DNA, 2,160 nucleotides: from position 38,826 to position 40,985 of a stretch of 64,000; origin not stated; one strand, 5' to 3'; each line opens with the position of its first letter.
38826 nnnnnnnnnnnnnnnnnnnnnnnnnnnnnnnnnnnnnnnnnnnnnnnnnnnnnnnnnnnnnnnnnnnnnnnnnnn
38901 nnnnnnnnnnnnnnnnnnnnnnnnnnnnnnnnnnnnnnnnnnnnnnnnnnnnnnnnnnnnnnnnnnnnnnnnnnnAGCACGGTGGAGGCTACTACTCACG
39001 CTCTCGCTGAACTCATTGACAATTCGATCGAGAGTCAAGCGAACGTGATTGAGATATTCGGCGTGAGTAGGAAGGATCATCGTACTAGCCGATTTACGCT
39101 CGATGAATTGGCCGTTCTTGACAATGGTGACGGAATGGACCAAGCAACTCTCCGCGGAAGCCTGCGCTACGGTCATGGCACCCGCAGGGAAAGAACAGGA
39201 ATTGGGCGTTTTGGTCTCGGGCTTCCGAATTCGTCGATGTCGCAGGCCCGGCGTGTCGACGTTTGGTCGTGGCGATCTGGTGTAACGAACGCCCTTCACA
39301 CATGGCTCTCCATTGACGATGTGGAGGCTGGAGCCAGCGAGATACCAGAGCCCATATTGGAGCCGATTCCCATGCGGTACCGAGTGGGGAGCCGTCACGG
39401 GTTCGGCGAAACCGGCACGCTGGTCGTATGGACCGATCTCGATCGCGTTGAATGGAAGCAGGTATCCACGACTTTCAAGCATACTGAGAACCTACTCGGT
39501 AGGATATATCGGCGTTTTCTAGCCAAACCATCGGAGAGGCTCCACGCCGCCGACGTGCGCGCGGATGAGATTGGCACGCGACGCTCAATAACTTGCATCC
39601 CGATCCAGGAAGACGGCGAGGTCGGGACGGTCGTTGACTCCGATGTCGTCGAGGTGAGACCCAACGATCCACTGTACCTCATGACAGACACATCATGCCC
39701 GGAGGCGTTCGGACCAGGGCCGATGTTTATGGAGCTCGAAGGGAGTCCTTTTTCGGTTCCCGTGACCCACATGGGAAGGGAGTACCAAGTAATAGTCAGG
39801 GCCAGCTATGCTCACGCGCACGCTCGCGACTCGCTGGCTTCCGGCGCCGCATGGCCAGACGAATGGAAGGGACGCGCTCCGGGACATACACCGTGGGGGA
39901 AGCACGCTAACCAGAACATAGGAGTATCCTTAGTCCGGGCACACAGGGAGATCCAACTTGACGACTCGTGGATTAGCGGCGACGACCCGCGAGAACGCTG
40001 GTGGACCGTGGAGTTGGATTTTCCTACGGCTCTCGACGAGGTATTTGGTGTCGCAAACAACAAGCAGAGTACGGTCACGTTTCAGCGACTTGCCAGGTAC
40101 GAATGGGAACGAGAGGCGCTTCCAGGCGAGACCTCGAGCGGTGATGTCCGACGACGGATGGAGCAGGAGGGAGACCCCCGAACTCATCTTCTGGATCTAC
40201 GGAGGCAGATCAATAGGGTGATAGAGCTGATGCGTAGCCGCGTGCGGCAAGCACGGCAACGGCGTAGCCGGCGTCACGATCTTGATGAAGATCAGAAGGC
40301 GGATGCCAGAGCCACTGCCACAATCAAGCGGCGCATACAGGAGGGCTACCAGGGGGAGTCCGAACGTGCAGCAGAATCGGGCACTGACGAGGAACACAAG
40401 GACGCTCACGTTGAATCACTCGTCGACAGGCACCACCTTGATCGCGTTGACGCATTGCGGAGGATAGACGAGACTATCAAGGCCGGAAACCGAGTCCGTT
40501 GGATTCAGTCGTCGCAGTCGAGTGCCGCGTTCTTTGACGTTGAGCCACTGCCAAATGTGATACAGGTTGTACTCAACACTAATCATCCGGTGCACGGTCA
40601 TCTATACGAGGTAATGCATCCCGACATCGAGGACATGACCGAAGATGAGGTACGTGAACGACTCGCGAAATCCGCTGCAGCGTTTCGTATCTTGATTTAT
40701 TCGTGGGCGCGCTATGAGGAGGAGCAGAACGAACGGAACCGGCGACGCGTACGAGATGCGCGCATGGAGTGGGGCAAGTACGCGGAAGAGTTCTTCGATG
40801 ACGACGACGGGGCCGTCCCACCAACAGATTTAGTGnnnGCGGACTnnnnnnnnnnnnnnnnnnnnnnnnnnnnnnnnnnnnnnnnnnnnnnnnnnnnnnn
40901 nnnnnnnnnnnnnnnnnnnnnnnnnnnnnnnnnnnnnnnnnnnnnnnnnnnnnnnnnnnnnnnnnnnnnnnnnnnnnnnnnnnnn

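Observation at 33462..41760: Candidate undescribed defence operon: cysteine desulfurase, DUF4007, P-loop-GHKL giant ATPase and PLD nuclease, with no DndC/SspD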

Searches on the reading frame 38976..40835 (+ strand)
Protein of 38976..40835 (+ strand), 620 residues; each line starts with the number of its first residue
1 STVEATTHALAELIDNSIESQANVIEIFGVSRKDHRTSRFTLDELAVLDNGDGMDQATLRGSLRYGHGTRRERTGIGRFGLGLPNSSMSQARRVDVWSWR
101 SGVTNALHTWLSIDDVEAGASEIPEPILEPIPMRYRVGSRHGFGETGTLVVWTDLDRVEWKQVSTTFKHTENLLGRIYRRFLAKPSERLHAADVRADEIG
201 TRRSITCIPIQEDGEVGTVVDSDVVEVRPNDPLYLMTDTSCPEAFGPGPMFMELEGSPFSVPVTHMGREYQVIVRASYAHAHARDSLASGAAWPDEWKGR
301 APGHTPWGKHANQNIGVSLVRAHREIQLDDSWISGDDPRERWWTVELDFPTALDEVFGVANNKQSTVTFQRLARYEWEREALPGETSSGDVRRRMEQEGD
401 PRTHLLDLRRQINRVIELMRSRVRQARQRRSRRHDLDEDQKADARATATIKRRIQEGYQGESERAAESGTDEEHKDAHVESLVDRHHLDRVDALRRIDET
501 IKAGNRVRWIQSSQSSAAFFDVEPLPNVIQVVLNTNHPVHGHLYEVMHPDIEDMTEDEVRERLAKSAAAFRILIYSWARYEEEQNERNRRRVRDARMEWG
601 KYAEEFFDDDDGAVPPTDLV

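Call 15: find_homologous_proteins(query=window:38976-40835:+, max_evalue=0.00001)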
Query window:38976-40835:+ (620 aa): 2866 proteins with E <= 0.00001 among 8000 candidates; the best 120 are listed.
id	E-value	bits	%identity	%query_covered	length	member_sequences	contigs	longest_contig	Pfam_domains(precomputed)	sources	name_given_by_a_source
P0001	0.0e+0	1345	95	100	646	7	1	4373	PF13589.13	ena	-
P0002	0.0e+0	1236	87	100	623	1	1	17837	PF13589.13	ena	-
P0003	0.0e+0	1184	82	100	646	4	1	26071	PF13589.13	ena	-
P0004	0.0e+0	1177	83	100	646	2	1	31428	PF13589.13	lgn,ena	-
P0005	0.0e+0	1173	81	100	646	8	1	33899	PF13589.13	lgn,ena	-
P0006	0.0e+0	1158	81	100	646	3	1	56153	PF13589.13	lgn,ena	-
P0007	0.0e+0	1157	81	100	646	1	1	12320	PF13589.13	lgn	-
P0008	0.0e+0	1130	80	100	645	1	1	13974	PF13589.13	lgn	-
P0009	0.0e+0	1109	78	100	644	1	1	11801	PF02518.32,PF13589.13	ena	-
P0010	0.0e+0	1107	79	100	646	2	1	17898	PF02518.32,PF13589.13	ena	-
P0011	0.0e+0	1106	78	100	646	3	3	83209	PF13589.13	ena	-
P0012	0.0e+0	1106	78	100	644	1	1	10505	PF13589.13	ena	-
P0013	0.0e+0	1105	77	100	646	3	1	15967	PF02518.32,PF13589.13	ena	-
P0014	0.0e+0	1104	78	100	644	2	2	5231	PF13589.13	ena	-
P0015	0.0e+0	1103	77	100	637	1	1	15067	PF13589.13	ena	-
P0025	0.0e+0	1099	78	100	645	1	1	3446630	PF13589.13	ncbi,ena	-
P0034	0.0e+0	1091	77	100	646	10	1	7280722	PF13589.13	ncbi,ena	-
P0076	0.0e+0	1063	75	100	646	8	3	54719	PF13589.13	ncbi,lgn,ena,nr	ncbi:MAG: hypothetical protein F4114_12570 [Rhodospirillaceae bacterium]|nr:hypothetical protein [Rh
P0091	0.0e+0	1058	74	100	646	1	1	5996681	PF13589.13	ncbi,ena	-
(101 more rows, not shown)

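Call 16: find_encoding_contigs(protein=P0002, flank=10000, max_places=3)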
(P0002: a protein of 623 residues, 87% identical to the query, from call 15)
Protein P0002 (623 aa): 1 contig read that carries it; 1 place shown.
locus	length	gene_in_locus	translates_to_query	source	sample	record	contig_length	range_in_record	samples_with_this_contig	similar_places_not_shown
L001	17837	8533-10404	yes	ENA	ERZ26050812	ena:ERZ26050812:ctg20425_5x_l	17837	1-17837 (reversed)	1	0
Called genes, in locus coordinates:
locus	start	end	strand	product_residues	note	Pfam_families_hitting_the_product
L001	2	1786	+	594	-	?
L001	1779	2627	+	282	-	PF01507:PAPS_reduct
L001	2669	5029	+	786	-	PF13589:HATPase_c_3, PF02518:HATPase_c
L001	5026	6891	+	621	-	-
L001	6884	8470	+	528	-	PF00270:DEAD, PF04851:ResIII, PF00271:Helicase_C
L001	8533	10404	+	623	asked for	PF13589:HATPase_c_3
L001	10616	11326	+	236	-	PF00614:PLDc (faint)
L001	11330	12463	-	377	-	PF01370:Epimerase, PF04321:RmlD_sub_bind, PF16363:GDP_Man_Dehyd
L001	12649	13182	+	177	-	PF04978:MST (weak), PF12867:DinB_2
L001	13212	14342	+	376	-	PF01116:F_bP_aldolase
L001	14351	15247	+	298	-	-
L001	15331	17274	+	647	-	PF00496:SBP_bac_5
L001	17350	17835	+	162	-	?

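Call 17: find_encoding_contigs(protein=P0034, flank=10000, max_places=3)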
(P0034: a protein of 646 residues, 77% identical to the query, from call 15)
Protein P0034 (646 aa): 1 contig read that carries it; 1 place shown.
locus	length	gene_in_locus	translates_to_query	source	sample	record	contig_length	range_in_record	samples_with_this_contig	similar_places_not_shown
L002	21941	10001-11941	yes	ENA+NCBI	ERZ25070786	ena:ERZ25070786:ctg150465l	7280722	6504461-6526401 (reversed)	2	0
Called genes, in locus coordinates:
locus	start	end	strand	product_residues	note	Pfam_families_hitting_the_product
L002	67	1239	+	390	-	PF00266:Aminotran_5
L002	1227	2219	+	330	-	PF13182:DUF4007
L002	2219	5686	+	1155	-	-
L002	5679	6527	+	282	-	PF01507:PAPS_reduct (weak)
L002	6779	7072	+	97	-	-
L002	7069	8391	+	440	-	PF14072:DndB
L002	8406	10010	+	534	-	PF04851:ResIII, PF00270:DEAD, PF00271:Helicase_C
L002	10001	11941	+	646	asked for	PF13589:HATPase_c_3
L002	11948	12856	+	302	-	-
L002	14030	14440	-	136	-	-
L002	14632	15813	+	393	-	PF13356:Arm-DNA-bind_3, PF22022:Phage_int_M, PF00589:Phage_integrase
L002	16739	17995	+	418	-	PF01548:DEDD_Tnp_IS110, PF02371:Transposase_20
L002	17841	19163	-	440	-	-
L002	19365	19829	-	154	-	-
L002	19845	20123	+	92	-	-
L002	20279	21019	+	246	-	-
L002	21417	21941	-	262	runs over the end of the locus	PF01609:DDE_Tnp_1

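Call 20: find_encoding_contigs(protein=P0001, flank=10000, max_places=3)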
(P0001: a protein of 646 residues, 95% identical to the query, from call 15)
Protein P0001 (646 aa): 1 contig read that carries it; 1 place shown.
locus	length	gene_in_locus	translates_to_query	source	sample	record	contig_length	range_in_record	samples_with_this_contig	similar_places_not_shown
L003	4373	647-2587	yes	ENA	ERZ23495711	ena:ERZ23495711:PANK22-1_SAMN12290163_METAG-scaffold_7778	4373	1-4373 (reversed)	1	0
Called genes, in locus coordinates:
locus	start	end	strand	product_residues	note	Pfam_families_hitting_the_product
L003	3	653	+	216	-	?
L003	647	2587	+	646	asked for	PF13589:HATPase_c_3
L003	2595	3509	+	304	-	PF13091:PLDc_2 (weak)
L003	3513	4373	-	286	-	?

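Call 21: find_encoding_contigs(protein=P0004, flank=10000, max_places=3)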
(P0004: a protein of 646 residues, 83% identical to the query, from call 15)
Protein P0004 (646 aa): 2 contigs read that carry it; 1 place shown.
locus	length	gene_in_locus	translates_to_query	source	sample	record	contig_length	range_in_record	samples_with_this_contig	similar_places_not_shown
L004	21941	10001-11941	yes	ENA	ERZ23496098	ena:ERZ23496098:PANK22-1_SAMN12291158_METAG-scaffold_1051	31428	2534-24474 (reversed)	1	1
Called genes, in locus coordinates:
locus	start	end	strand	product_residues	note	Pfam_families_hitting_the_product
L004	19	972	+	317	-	-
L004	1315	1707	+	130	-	PF01909:NTP_transf_2, PF18765:Polbeta (weak)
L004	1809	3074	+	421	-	PF00266:Aminotran_5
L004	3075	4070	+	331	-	PF13182:DUF4007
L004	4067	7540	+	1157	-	-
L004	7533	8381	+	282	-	PF01507:PAPS_reduct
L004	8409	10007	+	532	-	PF04851:ResIII, PF00270:DEAD, PF00271:Helicase_C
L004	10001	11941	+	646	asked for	PF13589:HATPase_c_3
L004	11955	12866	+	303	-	PF13091:PLDc_2 (weak)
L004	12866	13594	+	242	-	PF02481:DNA_processg_A, PF18306:LDcluster4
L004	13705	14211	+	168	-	PF00156:Pribosyltran (weak)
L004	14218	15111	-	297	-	PF05721:PhyH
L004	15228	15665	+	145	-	PF08818:DUF1801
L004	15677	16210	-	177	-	-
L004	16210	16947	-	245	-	PF20582:UPF0758_N, PF04002:RadC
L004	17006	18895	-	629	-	PF20656:MS_N (faint), PF01274:MS_TIM-barrel, PF20659:MS_C (weak)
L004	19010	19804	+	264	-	PF06283:ThuA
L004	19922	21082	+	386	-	PF13173:AAA_14, PF13401:AAA_22 (faint), PF13635:DUF4143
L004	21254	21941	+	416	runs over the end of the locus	-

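Call 29: find_related_loci(query=window:38976-40835:+, collection=genome_contigs, flank=10000)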
Query window:38976-40835:+ (620 aa) in genome_contigs; peptide patterns used: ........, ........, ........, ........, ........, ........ (x = any residue, [..] = any of these).
41 stretches matched a pattern; 5 encode a relative of the query (tblastn E <= 1e-3); 5 distinct loci.
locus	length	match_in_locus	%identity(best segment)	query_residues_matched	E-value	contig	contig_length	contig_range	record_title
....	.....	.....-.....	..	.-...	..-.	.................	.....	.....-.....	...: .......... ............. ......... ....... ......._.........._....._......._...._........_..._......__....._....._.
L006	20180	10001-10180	35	16-84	1e-4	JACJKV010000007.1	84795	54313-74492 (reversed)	Thomasclavelia spiroformis strain An567 An567_contig-110_6, whole genome shotgun sequence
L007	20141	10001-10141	36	2-56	3e-4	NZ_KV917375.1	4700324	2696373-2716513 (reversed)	Sutcliffiella halmapala strain DSM 8723 Scaffold1, whole genome shotgun sequence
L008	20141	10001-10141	36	2-56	3e-4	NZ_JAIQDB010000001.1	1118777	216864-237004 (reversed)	Sutcliffiella deserti strain DG-18 Scaffold1, whole genome shotgun sequence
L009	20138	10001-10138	37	3-56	3e-4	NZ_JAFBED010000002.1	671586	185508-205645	Sutcliffiella tianshenii strain DSM 25879 Ga0454044_02, whole genome shotgun sequence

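Call 31: find_related_loci(query=A1, collection=metagenome_contigs, flank=10000)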
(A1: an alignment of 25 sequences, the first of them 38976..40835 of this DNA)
Query A1 (620 aa) in metagenome_contigs; peptide patterns used: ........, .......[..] (x = any residue, [..] = any of these).
21 stretches matched a pattern; 7 encode a relative of the query (tblastn E <= 1e-3); 7 distinct loci.
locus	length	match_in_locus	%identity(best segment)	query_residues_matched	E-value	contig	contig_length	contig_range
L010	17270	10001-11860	72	1-620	0e+0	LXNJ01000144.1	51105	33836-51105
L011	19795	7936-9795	66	1-620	0e+0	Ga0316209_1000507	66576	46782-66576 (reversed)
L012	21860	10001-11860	67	1-620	0e+0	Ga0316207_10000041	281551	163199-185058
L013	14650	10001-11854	66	1-620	0e+0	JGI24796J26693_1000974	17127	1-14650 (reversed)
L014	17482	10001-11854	66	1-620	0e+0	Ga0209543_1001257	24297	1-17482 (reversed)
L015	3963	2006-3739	35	8-610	5e-109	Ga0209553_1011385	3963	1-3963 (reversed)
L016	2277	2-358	69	502-620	2e-53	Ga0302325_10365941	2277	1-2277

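Call 33: search_protein_families(library=padloc, proteins=[L004:8409-10004:+, L004:10001-11938:+, L004:11955-12863:+, L004:7533-8378:+, L001:2669-5026:+, L001:5026-6888:+, L002:7069-8388:+], max_evalue=0.001)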
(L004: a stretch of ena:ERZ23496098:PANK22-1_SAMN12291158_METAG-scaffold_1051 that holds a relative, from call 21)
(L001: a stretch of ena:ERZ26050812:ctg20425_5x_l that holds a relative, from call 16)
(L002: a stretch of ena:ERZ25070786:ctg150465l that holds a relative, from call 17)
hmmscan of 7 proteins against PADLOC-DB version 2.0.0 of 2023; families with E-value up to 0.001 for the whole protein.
L004:8409-10004:+ (532 aa): 17 families
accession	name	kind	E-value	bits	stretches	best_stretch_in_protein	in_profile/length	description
PDLC02707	PbeA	-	7.3e-21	72.4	2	122-319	241-432/672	PbeA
PDLC03047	REase_I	-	7e-13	45.2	2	145-301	355-493/1107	Type I restriction enzyme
PDLC02704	PbeA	-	1.3e-12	45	1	107-319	240-437/682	PbeA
PDLC03658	mREase_IV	-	2.2e-11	40.2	2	404-512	455-556/953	Type IV methyl-directed restriction enzyme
PDLC03659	mREase_IV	-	2.3e-09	33.7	1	260-512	335-564/945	Type IV methyl-directed restriction enzyme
PDLC01439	typeIV_DinG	-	8.8e-09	32.5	0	130-221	12-77/575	CAS-IV-A; associated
PDLC03042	REase_I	-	9.4e-09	31.2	1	427-496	757-830/1170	Type I restriction enzyme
PDLC02703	PbeA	-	2.3e-07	27.8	1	121-304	232-409/626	PbeA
PDLC02705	PbeA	-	3.1e-06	23.7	0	401-496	526-620/691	PbeA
PDLC01763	Cas3b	-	5.1e-06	23.5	1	132-205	240-315/762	-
PDLC03051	REase_MTase_I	-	5.4e-06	21.8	0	450-519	554-622/1591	Type I restriction enzyme-methyltransferase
PDLC03597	REase_MTase_IIG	-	7.9e-06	21.7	0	430-505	524-602/1646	Type IIG restriction enzyme-methyltransferase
PDLC01769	Cas3g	-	1.2e-05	22.2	0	263-457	175-333/836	-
PDLC03049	REase_I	-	0.00011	18.3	1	137-302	171-326/807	Type I restriction enzyme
PDLC01770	Cas3g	-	0.00024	17.7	0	150-222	23-98/733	-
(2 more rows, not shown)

L004:10001-11938:+ (646 aa): 1 family
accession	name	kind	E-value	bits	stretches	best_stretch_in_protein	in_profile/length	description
PDLC02204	MzaB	-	1.3e-17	61.4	1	19-214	13-206/500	-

L004:11955-12863:+ (303 aa): 5 families
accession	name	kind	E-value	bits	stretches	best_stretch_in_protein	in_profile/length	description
PDLC02599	DrmC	-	2e-08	31.6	1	14-109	17-110/387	DrmC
PDLC03829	ZacB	-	3.8e-08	30.7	1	17-140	225-349/586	-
PDLC03922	MkoB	-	2.1e-06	25.3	1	8-158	313-461/610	-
PDLC02614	DrmC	-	2.6e-06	25.3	1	8-132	23-145/153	DrmC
PDLC02901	DpdK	-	8.4e-05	20.3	1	67-113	101-147/173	DpdK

L004:7533-8378:+ (282 aa): 5 families
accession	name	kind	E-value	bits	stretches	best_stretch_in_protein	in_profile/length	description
PDLC02782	SspD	-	1.3e-107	357.6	1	6-281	1-276/277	SspD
PDLC02510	BrxP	-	3.8e-09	33.3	1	9-214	137-356/779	BrxP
PDLC02662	DndC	-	9.6e-07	26.1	1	81-104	123-146/481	DndC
PDLC02661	DndC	-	2.1e-05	21.7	1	80-105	116-143/468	DndC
PDLC03333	MTase_II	-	0.00058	16.6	0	72-105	128-163/544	Type II methyltransferase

L001:2669-5026:+ (786 aa): 1 family
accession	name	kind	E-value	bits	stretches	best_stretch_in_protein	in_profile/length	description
PDLC03419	REase_II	-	1.5e-06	24.9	1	115-185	55-120/695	Type II restriction enzyme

L001:5026-6888:+ (621 aa): 0 families

L002:7069-8388:+ (440 aa): 1 family
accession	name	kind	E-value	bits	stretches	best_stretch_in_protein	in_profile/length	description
PDLC02658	DndB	-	2.2e-15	54.6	1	10-291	7-254/356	DndB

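Call 42: find_related_loci(query=A1, collection=viral_contigs, flank=10000)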
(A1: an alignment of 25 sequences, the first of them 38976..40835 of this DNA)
Query A1 (620 aa) in viral_contigs; peptide patterns used: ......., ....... (x = any residue, [..] = any of these).
15 stretches matched a pattern, but none encodes a relative of the query by tblastn (E <= 1e-3).

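Call 43: find_encoding_contigs(protein=P0025, flank=10000, max_places=2)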
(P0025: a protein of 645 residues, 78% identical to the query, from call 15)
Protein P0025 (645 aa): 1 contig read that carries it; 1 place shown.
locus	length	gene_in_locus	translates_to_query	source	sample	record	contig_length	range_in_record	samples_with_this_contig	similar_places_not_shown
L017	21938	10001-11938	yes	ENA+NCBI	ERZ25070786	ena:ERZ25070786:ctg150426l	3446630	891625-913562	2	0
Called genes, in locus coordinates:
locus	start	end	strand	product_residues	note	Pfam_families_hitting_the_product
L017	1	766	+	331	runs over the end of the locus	PF13182:DUF4007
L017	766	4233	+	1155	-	-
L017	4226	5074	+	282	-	PF01507:PAPS_reduct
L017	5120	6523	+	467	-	PF05598:DUF772, PF01609:DDE_Tnp_1 (weak), PF13751:DDE_Tnp_1_6 (weak)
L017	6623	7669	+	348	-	PF03235:GmrSD_N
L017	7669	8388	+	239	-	-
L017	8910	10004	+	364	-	PF00270:DEAD (faint), PF04851:ResIII (weak), PF00271:Helicase_C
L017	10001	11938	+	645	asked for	PF13589:HATPase_c_3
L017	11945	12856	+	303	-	-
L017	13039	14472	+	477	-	PF04174:CP_ATPgrasp_1, PF14403:CP_ATPgrasp_2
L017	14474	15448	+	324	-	PF04168:Alpha-E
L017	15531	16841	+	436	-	PF00909:Ammonium_transp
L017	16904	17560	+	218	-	PF18306:LDcluster4, PF03641:Lysine_decarbox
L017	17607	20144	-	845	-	PF00672:HAMP (weak), PF07228:SpoIIE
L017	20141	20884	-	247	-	-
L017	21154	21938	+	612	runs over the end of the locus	PF00270:DEAD, PF00271:Helicase_C, PF16124:RecQ_Zn_bind, PF09382:RQC, PF00570:HRDC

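Call 44: find_encoding_contigs(protein=P0076, flank=10000, max_places=2)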
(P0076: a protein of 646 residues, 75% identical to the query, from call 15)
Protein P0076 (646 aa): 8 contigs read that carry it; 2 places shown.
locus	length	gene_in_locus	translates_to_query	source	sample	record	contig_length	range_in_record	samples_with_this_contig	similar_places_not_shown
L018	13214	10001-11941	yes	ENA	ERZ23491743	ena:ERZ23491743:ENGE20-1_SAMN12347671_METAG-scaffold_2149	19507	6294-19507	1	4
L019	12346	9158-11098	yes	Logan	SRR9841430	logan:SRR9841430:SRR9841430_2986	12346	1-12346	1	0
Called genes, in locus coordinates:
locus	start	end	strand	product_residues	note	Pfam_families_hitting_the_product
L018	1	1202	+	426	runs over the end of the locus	PF13657:Couple_hipA, PF07804:HipA_C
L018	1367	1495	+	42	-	-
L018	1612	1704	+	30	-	-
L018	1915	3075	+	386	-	PF00266:Aminotran_5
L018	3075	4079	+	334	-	PF13182:DUF4007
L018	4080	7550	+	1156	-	-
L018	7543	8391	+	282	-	PF01507:PAPS_reduct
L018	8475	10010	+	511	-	PF04851:ResIII, PF00270:DEAD, PF00271:Helicase_C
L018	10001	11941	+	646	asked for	PF13589:HATPase_c_3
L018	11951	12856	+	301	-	-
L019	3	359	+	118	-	?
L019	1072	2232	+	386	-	PF00266:Aminotran_5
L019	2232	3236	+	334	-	PF13182:DUF4007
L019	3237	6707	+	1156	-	-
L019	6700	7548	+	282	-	PF01507:PAPS_reduct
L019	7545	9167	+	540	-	PF00270:DEAD, PF04851:ResIII, PF00271:Helicase_C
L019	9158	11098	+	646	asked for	PF13589:HATPase_c_3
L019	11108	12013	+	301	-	-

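Call 45: find_encoding_contigs(protein=P0091, flank=10000, max_places=2)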
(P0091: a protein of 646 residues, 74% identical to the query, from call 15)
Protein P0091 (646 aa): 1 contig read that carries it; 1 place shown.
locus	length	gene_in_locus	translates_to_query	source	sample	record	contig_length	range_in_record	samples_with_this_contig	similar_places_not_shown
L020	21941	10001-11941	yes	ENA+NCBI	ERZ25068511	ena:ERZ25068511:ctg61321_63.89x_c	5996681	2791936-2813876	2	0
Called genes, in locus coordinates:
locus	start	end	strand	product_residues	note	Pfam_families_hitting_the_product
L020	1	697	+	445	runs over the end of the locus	PF00266:Aminotran_5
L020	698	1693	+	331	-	PF13182:DUF4007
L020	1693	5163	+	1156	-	-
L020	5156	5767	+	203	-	PF01507:PAPS_reduct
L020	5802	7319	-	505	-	PF13007:LZ_Tnp_IS66 (weak), PF03050:DDE_Tnp_IS66, PF13817:DDE_Tnp_IS66_C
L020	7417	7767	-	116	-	PF05717:TnpB_IS66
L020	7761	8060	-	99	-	-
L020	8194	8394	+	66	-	-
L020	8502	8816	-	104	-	-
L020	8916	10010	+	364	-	PF00270:DEAD (weak), PF04851:ResIII (weak), PF00271:Helicase_C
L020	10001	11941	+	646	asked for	PF13589:HATPase_c_3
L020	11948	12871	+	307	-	-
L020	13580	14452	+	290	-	-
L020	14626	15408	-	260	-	-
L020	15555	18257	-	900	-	PF00176:SNF2-rel_dom, PF00270:DEAD (weak), PF04851:ResIII, PF00271:Helicase_C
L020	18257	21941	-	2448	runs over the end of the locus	PF25794:SACS (faint)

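Call 49: search_solved_structures(query=A1, max_evalue=0.01)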
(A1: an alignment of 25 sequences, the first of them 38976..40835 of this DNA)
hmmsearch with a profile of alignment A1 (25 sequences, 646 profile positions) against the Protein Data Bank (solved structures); distinct sequences matched with E-value up to 0.01: 6.
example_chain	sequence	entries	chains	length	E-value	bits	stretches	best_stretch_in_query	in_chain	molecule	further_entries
5of9_A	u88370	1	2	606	6.2e-08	34.4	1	31-129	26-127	MORC family CW-type zinc finger protein 2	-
5ofa_B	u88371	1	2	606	6.2e-08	34.4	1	31-129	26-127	MORC family CW-type zinc finger protein 2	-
9cdg_A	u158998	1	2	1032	6.2e-08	34.4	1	31-128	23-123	ATPase MORC2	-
9cdi_A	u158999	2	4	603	6.2e-08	34.4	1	31-129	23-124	ATPase MORC2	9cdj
9cdf_A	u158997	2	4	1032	6.4e-08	34.3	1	31-128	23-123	ATPase MORC2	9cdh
5ofb_B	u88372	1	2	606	1.9e-07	32.8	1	31-129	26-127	MORC family CW-type zinc finger protein 2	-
